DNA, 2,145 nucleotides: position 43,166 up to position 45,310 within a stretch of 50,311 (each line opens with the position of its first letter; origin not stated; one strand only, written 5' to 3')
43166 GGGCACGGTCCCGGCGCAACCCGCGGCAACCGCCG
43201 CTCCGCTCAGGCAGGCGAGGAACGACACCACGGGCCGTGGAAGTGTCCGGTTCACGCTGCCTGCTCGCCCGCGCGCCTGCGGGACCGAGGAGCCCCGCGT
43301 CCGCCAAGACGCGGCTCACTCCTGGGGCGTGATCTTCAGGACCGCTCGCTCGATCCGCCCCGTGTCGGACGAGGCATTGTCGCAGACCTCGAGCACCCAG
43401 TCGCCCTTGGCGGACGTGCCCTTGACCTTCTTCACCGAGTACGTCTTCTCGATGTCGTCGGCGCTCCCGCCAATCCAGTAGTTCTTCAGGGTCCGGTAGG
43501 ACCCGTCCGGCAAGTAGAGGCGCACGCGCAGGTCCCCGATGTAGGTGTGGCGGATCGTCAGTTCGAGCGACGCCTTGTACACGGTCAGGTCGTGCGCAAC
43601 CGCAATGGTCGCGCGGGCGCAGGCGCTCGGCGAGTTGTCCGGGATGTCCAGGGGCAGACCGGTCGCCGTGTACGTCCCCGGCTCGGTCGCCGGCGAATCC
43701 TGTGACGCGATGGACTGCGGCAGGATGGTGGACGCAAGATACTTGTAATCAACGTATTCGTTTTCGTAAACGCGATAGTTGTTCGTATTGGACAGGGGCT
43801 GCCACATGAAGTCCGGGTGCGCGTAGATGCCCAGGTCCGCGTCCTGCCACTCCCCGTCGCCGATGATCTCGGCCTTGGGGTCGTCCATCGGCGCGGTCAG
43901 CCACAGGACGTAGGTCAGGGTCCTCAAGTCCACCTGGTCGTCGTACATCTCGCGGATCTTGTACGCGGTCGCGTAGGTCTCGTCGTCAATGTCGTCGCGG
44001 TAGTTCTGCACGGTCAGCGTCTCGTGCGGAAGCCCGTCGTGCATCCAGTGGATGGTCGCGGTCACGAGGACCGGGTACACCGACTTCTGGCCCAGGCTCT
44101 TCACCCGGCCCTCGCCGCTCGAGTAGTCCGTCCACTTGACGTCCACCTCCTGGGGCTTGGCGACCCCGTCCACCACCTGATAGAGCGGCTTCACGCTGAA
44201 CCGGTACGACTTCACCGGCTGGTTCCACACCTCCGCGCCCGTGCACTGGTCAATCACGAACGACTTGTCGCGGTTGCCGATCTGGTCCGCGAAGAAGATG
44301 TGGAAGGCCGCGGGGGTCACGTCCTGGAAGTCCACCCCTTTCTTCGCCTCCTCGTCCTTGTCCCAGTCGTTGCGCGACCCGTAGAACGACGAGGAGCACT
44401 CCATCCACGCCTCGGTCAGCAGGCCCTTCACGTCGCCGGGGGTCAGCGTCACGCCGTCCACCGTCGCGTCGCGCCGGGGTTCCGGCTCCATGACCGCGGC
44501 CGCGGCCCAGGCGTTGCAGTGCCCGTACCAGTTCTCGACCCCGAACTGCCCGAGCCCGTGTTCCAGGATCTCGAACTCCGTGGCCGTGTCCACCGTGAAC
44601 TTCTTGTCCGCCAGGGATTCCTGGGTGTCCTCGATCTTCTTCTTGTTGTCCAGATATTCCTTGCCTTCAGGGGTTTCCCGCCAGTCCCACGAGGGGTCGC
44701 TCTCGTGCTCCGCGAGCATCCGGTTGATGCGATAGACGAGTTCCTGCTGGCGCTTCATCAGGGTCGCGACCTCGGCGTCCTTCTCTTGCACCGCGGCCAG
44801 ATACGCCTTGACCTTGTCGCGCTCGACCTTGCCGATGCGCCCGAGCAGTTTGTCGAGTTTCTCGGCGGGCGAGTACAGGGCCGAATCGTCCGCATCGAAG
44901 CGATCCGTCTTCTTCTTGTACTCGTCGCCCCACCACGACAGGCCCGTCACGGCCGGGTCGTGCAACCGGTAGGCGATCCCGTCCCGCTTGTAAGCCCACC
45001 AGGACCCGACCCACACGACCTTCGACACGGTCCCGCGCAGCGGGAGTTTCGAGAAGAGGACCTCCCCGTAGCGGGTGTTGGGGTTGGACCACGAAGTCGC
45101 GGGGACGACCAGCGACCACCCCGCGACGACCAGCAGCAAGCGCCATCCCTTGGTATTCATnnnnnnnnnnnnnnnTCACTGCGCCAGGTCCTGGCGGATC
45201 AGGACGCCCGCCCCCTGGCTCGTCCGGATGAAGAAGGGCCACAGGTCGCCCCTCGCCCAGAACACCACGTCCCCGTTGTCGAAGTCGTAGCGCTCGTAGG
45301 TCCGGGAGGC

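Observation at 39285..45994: Four-gene secreted operon: lipoprotein, thiol-enzyme-like protein with a P-domain, lipoprotein, and HKD phospholipase D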

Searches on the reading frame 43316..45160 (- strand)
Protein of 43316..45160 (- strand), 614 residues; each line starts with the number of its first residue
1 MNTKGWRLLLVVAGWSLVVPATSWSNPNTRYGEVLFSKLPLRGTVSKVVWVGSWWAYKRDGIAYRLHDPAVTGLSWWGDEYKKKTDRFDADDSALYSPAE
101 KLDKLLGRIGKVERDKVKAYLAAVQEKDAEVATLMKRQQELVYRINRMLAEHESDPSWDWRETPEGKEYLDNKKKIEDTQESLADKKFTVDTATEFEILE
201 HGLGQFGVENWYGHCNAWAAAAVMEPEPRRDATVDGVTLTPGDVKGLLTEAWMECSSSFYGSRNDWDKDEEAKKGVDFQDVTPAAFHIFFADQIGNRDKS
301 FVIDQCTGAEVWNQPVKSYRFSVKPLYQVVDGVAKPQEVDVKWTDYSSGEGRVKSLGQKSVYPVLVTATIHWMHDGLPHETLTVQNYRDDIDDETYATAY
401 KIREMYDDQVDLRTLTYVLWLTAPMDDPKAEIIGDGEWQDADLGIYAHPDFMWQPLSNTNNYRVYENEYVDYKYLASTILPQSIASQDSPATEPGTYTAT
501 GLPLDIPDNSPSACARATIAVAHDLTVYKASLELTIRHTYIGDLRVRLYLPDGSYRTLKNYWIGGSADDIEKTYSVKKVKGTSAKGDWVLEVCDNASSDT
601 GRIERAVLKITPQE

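Call 4: search_protein_families(library=pfam, proteins=[window:43316-45160:-], max_evalue=0.1)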
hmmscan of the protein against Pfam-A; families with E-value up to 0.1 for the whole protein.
window:43316-45160:- (614 aa): 3 families
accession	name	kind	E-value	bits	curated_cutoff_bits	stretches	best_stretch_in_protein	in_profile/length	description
PF16683.11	TGase_elicitor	-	8.8e-30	104.1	25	1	206-323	113-238/361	Transglutaminase elicitor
PF01483.27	P_proprotein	-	8e-15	55.2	21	1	530-605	4-81/86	Proprotein convertase P-domain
PF20118.4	DUF6508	-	0.072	13.4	23.6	0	98-186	2-91/129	Family of unknown function (DUF6508)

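Call 5: search_protein_families(library=ncbifam, proteins=[window:43316-45160:-], max_evalue=0.1)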
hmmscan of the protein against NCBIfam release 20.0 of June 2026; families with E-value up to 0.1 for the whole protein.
window:43316-45160:- (614 aa): 0 families

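Call 6: search_solved_structures(query=window:43316-45160:-, max_evalue=1, show_alignments=2)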
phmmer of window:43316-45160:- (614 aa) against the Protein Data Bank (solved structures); distinct sequences matched with E-value up to 1: 2.
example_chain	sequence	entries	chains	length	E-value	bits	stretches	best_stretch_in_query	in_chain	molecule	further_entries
3tw5_A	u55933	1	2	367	5.9e-19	71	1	205-321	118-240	Transglutaminase elicitor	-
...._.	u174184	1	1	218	0.91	11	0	72-183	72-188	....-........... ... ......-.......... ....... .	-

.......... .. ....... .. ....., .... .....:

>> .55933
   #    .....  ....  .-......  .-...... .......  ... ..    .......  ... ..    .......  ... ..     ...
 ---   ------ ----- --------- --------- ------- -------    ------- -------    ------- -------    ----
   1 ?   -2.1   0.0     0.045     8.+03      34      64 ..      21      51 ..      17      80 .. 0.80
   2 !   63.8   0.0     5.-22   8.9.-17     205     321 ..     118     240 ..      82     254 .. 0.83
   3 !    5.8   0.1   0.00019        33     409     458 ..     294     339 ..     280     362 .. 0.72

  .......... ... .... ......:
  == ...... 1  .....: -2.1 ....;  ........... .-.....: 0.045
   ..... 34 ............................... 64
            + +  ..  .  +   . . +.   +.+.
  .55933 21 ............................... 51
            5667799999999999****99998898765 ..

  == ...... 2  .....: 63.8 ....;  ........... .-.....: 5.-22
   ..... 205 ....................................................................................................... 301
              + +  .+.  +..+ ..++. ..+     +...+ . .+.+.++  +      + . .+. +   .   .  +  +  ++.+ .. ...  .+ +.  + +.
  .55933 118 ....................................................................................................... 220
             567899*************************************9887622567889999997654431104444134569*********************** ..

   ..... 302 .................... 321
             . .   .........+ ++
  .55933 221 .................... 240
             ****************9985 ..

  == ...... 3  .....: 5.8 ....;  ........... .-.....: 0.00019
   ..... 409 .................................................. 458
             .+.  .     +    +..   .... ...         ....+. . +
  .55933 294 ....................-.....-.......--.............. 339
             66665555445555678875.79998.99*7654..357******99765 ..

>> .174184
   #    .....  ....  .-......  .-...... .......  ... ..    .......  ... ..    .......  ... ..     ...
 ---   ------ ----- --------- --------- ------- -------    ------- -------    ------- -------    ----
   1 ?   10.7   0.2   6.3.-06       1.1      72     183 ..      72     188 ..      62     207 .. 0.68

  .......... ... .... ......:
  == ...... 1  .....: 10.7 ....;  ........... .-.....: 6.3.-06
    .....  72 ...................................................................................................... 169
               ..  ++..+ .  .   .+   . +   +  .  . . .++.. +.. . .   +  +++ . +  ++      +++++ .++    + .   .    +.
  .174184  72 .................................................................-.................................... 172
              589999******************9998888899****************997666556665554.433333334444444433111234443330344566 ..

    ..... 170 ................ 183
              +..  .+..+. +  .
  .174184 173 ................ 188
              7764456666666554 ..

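Call 10: find_homologous_proteins(query=window:43316-45160:-, max_evalue=0.00001)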
Query window:43316-45160:- (614 aa): 128 proteins with E <= 0.00001 among 8000 candidates; the best 120 are listed.
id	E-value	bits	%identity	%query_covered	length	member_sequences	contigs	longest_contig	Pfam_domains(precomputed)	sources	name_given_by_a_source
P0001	0.0e+0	1375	95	100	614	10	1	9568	PF16683.12,PF01483.28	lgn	-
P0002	0.0e+0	1195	84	97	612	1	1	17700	PF16683.12,PF01483.28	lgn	-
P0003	0.0e+0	1163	80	99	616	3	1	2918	PF16683.12,PF01483.28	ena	-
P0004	2.5e-236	804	58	98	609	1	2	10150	PF16683.12,PF01483.28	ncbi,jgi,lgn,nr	ncbi:MAG: proprotein convertase P-domain-containing protein [Deltaproteobacteria bacterium]|nr:propr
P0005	1.2e-201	690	53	95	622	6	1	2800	PF16683.12,PF01483.28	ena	-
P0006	3.3e-192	658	52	95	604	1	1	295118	PF16683.12,PF01483.28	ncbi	ncbi:MAG: proprotein convertase P-domain-containing protein [Myxococcota bacterium]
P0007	1.4e-189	650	49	98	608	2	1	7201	PF16683.12,PF01483.28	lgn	-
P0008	1.6e-187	643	50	99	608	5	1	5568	PF16683.12,PF01483.28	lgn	-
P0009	2.9e-185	635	48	95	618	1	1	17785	PF16683.12,PF01483.28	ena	-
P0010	4.6e-185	635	49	97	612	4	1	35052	PF16683.12,PF01483.28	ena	-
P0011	6.1e-184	631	48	98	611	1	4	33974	PF16683.12,PF01483.28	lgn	-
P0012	1.9e-183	629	47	98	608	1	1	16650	PF16683.12,PF01483.28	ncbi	-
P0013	2.5e-183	629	49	99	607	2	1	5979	PF16683.12,PF01483.28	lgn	-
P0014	6.6e-183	628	49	98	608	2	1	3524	PF16683.12,PF01483.28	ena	-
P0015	9.9e-183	627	49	96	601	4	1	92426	PF16683.12,PF01483.28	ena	-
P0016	1.6e-182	626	48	95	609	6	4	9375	PF16683.12,PF01483.28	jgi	jgi:hypothetical protein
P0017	1.7e-182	626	48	98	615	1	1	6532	PF16683.12,PF01483.28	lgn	-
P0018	2.8e-181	622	48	97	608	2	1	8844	PF16683.12,PF01483.28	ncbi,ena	-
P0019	4.4e-181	622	47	98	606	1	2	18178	PF16683.12,PF01483.28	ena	-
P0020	1.0e-180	620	48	97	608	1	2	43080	PF16683.12,PF01483.28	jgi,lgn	jgi:hypothetical protein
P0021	5.2e-179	615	49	98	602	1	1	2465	PF16683.12,PF01483.28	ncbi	-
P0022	8.0e-179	614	48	99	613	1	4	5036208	PF16683.12,PF01483.28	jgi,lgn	-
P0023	8.5e-179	614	48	95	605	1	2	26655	PF16683.12,PF01483.28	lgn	-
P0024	1.6e-178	613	50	95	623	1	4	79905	PF16683.12,PF01483.28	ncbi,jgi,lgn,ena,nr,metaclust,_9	ncbi:MAG: hypothetical protein CMH54_06020 [Myxococcales bacterium]|nr:hypothetical protein [Myxococ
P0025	3.6e-178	612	48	99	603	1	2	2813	PF16683.12,PF01483.28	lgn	-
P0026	1.5e-177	610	47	95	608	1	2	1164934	PF16683.12,PF01483.28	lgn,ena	-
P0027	3.1e-177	609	50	95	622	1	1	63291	PF16683.12,PF01483.28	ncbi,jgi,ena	-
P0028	5.8e-177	608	49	95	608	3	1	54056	PF16683.12,PF01483.28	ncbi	-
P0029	6.4e-177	608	49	97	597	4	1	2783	PF16683.12,PF01483.28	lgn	-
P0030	1.7e-176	606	47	99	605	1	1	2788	PF16683.12,PF01483.28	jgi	jgi:hypothetical protein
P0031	2.6e-176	606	48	98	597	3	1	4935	PF16683.12,PF01483.28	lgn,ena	-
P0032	2.0e-175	603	47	98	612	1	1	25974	PF16683.12,PF01483.28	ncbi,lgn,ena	-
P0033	1.0e-174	601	46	99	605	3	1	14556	PF16683.12,PF01483.28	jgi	jgi:hypothetical protein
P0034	8.4e-174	598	44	98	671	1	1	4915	PF16683.12,PF01483.28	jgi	jgi:subtilisin-like proprotein convertase family protein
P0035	3.8e-172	592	48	95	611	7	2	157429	PF16683.12,PF01483.28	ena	-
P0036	2.2e-171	590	46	98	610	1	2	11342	PF16683.12,PF01483.28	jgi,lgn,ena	jgi:subtilisin-like proprotein convertase family protein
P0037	2.3e-171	589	46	98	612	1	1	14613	PF16683.12,PF01483.28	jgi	-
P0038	8.4e-171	588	48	97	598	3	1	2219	PF16683.12,PF01483.28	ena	-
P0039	8.6e-171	588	46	97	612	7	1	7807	PF16683.12,PF01483.28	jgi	jgi:subtilisin-like proprotein convertase family protein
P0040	1.3e-170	587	48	95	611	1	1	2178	PF16683.12,PF01483.28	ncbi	-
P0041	1.4e-170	587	47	95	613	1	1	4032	PF16683.12,PF01483.28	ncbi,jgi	ncbi:MAG: hypothetical protein ACI9OJ_004661 [Myxococcota bacterium]|jgi:hypothetical protein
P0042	1.5e-168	580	47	95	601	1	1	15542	PF16683.12,PF01483.28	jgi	-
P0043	3.1e-168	579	46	97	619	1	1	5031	PF16683.12,PF01483.28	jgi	-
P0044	2.1e-167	576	47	94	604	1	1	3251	PF16683.12,PF01483.28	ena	-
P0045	6.0e-167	575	47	95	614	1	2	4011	PF16683.12,PF01483.28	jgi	-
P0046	1.1e-166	574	47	96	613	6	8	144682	PF16683.12,PF01483.28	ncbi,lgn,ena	-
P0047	3.1e-166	573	47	96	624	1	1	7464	PF16683.12,PF01483.28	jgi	jgi:hypothetical protein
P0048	4.6e-166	572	44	94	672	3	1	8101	PF16683.12,PF01483.28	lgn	-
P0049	5.5e-166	572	47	97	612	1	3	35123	PF16683.12,PF01483.28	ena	-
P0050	8.5e-166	571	46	97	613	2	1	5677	PF16683.12,PF01483.28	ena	-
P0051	8.5e-165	568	46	97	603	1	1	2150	PF16683.12,PF01483.28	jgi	jgi:hypothetical protein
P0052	9.1e-164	564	46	95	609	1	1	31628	PF16683.12,PF01483.28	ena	-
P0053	1.7e-163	563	45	97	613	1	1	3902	PF16683.12,PF01483.28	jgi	jgi:hypothetical protein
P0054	5.6e-163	562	41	98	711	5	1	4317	PF16683.12,PF01483.28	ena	-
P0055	2.2e-162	560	48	95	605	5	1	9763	PF16683.12,PF01483.28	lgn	-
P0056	3.9e-162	559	48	95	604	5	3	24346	PF16683.12,PF01483.28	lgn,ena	-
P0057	1.8e-160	553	45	90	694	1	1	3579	PF16683.12,PF01483.28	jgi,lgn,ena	-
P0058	3.4e-160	553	46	87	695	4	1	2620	PF16683.12,PF01483.28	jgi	jgi:subtilisin-like proprotein convertase family protein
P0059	6.2e-160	552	47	97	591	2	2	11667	PF16683.12,PF01483.28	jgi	jgi:subtilisin-like proprotein convertase family protein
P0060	6.6e-158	545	48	85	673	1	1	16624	PF16683.12,PF01483.28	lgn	-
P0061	1.1e-155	538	42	96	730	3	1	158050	PF16683.12,PF01483.28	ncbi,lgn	-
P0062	6.3e-155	535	42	99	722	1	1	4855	PF16683.12,PF01483.28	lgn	-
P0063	6.8e-155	535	44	94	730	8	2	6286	PF16683.12,PF01483.28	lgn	-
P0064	1.3e-154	534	46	99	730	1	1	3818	PF16683.12,PF01483.28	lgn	-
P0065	2.1e-154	533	42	99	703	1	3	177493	PF16683.12,PF01483.28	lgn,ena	-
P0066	3.3e-154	533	41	95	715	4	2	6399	PF16683.12,PF01483.28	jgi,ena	-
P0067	2.4e-152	527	42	96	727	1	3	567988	PF16683.12,PF01483.28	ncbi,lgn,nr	ncbi:MAG: proprotein convertase P-domain-containing protein [Myxococcales bacterium]|nr:proprotein c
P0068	3.3e-151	523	43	98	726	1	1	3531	PF16683.12,PF01483.28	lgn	-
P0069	1.4e-150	521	46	98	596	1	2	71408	PF16683.12,PF01483.28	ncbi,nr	ncbi:MAG: hypothetical protein D6729_00480 [Deltaproteobacteria bacterium]|nr:MAG: hypothetical prot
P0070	3.8e-149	516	42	98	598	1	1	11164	PF16683.12,PF01483.28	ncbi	-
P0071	7.0e-149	515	42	94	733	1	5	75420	PF16683.12,PF01483.28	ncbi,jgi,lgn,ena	-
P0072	2.7e-147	510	42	94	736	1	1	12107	PF16683.12,PF01483.28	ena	-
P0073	3.7e-147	510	43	94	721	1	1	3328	PF16683.12,PF01483.28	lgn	-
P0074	9.4e-147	508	42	99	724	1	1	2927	PF16683.12,PF01483.28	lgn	-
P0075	9.5e-147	508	42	94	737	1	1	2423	PF16683.12,PF01483.28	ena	-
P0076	1.3e-146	508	41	98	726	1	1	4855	PF16683.12,PF01483.28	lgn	-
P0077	7.1e-146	505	43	96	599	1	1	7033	PF16683.12,PF01483.28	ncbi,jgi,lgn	ncbi:MAG: hypothetical protein ACI9WU_002096 [Myxococcota bacterium]|jgi:hypothetical protein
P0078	6.0e-144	499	42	94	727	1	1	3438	PF16683.12,PF01483.28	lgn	-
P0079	3.4e-143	496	42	96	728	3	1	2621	PF16683.12,PF01483.28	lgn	-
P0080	7.2e-143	495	42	94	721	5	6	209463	PF16683.12,PF01483.28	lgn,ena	-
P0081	1.0e-141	492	41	97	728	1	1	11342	PF16683.12,PF01483.28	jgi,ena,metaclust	metaclust:\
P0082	1.6e-141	491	47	78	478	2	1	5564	PF16683.12,PF01483.28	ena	-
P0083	3.2e-141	490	42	94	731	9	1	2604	PF16683.12,PF01483.28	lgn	-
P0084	9.2e-141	488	41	95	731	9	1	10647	PF16683.12,PF01483.28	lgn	-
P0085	1.0e-140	488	40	99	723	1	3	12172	PF16683.12,PF01483.28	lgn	-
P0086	1.5e-140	488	42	98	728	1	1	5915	PF16683.12,PF01483.28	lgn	-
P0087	4.8e-140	486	40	94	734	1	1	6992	PF16683.12,PF01483.28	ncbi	-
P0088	8.2e-140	485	40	97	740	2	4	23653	PF16683.12,PF01483.28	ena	-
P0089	4.3e-139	483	44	96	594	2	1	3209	PF16683.12,PF01483.28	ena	-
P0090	1.9e-137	477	41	98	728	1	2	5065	PF16683.12,PF01483.28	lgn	-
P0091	8.6e-137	475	42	99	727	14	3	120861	PF16683.12,PF01483.28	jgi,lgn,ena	jgi:subtilisin-like proprotein convertase family protein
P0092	2.1e-136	474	40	94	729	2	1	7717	PF16683.12,PF01483.28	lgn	-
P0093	2.4e-136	474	42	94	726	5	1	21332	PF16683.12,PF01483.28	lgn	-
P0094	5.7e-136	473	39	98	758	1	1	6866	PF16683.12,PF01483.28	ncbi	-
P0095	4.4e-134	466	44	96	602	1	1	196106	PF16683.12,PF01483.28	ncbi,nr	ncbi:MAG: proprotein convertase P-domain-containing protein [Deltaproteobacteria bacterium]|nr:propr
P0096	5.1e-128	446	50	66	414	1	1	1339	PF16683.12,PF01483.28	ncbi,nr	ncbi:MAG: proprotein convertase P-domain-containing protein, partial [Myxococcota bacterium]|nr:prop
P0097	5.8e-128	446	41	97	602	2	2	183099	PF16683.12,PF01483.28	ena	-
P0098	5.3e-127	443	43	76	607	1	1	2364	PF16683.12,PF01483.28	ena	-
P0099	5.4e-127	443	42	94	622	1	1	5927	PF16683.12,PF01483.28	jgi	-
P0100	2.4e-126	441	40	97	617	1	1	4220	PF16683.12,PF01483.28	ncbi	-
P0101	3.8e-125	437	41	96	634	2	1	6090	PF16683.12,PF01483.28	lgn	-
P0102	1.0e-122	429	41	97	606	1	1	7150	PF16683.12,PF01483.28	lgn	-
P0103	1.5e-121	425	45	76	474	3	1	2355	PF16683.12,PF01483.28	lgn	-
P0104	8.0e-121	423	40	96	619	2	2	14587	PF16683.12,PF01483.28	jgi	-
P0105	1.7e-119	418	40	97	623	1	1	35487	PF16683.12,PF01483.28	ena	-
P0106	3.6e-118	414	40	96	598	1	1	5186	PF16683.12,PF01483.28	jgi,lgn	jgi:hypothetical protein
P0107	8.7e-113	396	51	60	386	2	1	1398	PF16683.12,PF01483.28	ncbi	-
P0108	6.5e-108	380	46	69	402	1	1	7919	PF16683.12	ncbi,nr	ncbi:MAG: hypothetical protein KC609_14590, partial [Myxococcales bacterium]|nr:hypothetical protein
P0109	1.8e-82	296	46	56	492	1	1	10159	PF16683.12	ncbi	ncbi:MAG: hypothetical protein R3F43_31230 [bacterium]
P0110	9.3e-43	165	29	97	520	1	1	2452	PF16683.12,PF01483.28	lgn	-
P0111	2.5e-36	143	25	94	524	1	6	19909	PF16683.12,PF01483.28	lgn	-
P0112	5.6e-26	109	31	49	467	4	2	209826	PF16683.12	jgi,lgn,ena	-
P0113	1.5e-25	108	29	46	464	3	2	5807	PF16683.12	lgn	-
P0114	1.4e-23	101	31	46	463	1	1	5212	PF16683.12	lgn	-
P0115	6.0e-23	99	31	44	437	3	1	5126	PF16683.12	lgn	-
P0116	9.3e-22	95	29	46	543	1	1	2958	PF16683.12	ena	-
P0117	2.0e-21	94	30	41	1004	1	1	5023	PF16683.12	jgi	jgi:hypothetical protein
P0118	1.1e-20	92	28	49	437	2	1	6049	PF16683.12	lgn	-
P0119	1.1e-19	88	29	46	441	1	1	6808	PF16683.12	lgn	-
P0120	1.5e-19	88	28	46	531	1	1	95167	PF16683.12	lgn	-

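Call 12: find_related_loci(query=A1, collection=genome_contigs, flank=10000)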
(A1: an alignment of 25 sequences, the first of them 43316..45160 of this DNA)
Query A1 (614 aa) in genome_contigs; peptide patterns used: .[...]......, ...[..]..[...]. (x = any residue, [..] = any of these).
85 stretches matched a pattern; 59 encode a relative of the query (tblastn E <= 1e-3); 58 distinct loci.
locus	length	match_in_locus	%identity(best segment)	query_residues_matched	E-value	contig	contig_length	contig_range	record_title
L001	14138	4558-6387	87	1-614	0e+0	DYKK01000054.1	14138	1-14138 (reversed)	MAG TPA_asm: Anaeromyxobacter dehalogenans isolate SulCav_AS07-7_70_20 SulCav_AS07_7_4272_length_14138_cov_9_687212, who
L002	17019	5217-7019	52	10-610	0e+0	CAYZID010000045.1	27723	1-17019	MAG TPA_asm: uncultured Myxococcales bacterium isolate binchicken_co64_124 genome assembly, contig: NODE_1116_length_277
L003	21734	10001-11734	52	28-610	0e+0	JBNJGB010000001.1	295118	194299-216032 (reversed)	MAG: Myxococcota bacterium isolate Y22_60dBSe2.bin.152 NODE_12_length_295118_cov_19.596853, whole genome shotgun sequenc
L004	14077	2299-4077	47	9-610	0e+0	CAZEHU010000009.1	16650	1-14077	MAG TPA_asm: uncultured Myxococcales bacterium isolate SRP167671_co2_188 genome assembly, contig: NODE_4564_length_16650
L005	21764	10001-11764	50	28-610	3e-179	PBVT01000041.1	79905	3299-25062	MAG: Myxococcales bacterium isolate RS415 TaraRedSea_contig_102746, whole genome shotgun sequence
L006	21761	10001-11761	50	28-610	5e-179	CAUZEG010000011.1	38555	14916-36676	MAG: Myxococcales bacterium isolate CB27_Tmax.121 genome assembly, contig: Ga0310121_10000616, whole genome shotgun sequ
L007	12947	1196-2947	49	14-610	9e-179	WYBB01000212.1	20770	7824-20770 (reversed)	MAG: Deltaproteobacteria bacterium isolate PRO4 k127_621181, whole genome shotgun sequence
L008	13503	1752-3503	49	26-608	3e-176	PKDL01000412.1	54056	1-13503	MAG: Proteobacteria bacterium isolate Deltapro1 c_000000000229, whole genome shotgun sequence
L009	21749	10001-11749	47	28-609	2e-174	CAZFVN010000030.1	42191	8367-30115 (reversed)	MAG TPA_asm: uncultured Myxococcales bacterium isolate SRP077602_co5_559 genome assembly, contig: NODE_4388_length_42191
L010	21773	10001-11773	47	23-610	2e-169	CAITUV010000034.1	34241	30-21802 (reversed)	MAG: uncultured Myxococcales bacterium isolate LaPlata_bin-3248 genome assembly, contig: bin-3248:34/88, whole genome sh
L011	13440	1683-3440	47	28-610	2e-168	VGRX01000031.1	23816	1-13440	MAG: Deltaproteobacteria bacterium isolate K_DeepCast_100m_m2_324 K_DeepCast_100m_m2_324_Ga0194127_10002675, whole genom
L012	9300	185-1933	46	28-609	5e-164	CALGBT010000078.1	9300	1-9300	MAG TPA_asm: uncultured proteobacterium isolate ERR2206791_bin.31_CONCOCT_v1.1_MAG genome assembly, contig: ERZ890953.20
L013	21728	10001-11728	47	23-603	2e-161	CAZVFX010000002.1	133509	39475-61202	MAG TPA_asm: uncultured Myxococcales bacterium isolate binchicken_co141_516 genome assembly, contig: NODE_309_length_133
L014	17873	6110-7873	46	1-604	3e-157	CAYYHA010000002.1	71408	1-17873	MAG TPA_asm: uncultured Myxococcia bacterium isolate SRP162660_co1_4 genome assembly, contig: NODE_39_length_71408_cov_8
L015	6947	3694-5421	43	17-604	5e-150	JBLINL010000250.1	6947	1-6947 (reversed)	MAG: Myxococcota bacterium isolate 3300053785_223 Ga0535658_0034645, whole genome shotgun sequence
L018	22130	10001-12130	42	14-605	1e-136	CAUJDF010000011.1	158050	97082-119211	MAG: Myxococcota bacterium isolate KLAP118 genome assembly, contig: KLAP118_591982, whole genome shotgun sequence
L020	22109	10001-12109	42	12-603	1e-132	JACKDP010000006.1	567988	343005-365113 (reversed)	MAG: Myxococcales bacterium isolate HK-STAS-MYXO-10 HK-STAS-MYXO-10_6, whole genome shotgun sequence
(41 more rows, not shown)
